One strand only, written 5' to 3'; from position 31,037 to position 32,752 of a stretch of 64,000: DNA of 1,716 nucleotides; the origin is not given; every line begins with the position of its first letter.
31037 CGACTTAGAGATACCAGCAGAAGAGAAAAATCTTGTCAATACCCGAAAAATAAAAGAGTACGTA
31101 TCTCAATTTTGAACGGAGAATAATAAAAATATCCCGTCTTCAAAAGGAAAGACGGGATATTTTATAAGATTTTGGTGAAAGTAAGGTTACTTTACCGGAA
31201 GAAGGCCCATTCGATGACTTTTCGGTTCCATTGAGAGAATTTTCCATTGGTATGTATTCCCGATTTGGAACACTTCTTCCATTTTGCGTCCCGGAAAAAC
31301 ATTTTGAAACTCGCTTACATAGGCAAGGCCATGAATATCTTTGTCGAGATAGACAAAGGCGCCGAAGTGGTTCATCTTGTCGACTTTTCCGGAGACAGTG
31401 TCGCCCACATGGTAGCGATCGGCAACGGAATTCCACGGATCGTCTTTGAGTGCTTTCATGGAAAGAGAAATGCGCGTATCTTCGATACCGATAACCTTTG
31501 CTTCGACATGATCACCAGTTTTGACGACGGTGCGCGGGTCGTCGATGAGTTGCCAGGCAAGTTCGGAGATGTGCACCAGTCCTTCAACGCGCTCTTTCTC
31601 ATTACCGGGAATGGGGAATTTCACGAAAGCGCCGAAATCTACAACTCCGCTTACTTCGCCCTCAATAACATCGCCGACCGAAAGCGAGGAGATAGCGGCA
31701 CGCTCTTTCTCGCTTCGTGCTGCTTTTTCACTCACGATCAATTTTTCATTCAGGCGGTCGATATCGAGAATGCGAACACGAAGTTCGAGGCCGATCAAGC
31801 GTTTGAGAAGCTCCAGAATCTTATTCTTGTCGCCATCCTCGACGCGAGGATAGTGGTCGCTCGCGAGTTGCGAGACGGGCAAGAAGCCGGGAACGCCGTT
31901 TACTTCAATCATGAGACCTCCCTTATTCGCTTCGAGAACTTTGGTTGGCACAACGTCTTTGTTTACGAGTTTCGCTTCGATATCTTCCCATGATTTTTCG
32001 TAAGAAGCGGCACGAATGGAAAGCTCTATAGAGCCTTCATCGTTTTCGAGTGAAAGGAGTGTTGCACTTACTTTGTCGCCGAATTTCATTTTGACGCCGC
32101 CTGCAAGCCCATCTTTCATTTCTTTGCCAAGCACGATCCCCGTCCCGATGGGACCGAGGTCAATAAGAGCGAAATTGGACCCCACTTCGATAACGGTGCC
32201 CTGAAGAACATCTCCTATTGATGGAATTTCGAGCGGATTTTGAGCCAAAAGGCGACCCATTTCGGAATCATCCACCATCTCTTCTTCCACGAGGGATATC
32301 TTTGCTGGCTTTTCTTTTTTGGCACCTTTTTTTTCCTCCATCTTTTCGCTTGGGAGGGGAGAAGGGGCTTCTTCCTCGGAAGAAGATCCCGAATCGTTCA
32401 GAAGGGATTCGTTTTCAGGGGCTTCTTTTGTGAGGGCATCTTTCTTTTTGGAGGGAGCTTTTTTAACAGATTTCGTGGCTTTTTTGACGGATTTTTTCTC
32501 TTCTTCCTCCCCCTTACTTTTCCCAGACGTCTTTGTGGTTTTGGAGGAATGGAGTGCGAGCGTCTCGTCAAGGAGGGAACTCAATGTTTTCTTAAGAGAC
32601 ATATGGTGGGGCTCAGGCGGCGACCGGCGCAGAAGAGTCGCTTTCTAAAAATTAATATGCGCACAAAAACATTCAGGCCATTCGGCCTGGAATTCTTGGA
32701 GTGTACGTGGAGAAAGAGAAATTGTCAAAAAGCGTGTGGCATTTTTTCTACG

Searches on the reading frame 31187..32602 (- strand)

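Call 34: search_protein_families(library=pfam, proteins=[window:31187-32602:-], max_evalue=0.001)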
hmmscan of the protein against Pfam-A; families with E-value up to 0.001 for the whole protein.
window:31187-32602:- (471 aa): 3 families
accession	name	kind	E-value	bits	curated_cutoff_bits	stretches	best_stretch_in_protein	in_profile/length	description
PF00575.29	S1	-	7.5e-40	135.6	22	4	309-383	4-74/74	S1 RNA binding domain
PF21710.3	Spt6_S1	-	7e-07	29.9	27.5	0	396-461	13-78/91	Spt6, S1/OB domain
PF23459.1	S1_RRP5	-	3.3e-05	24.8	27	0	130-195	4-71/72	RRP5 S1 domain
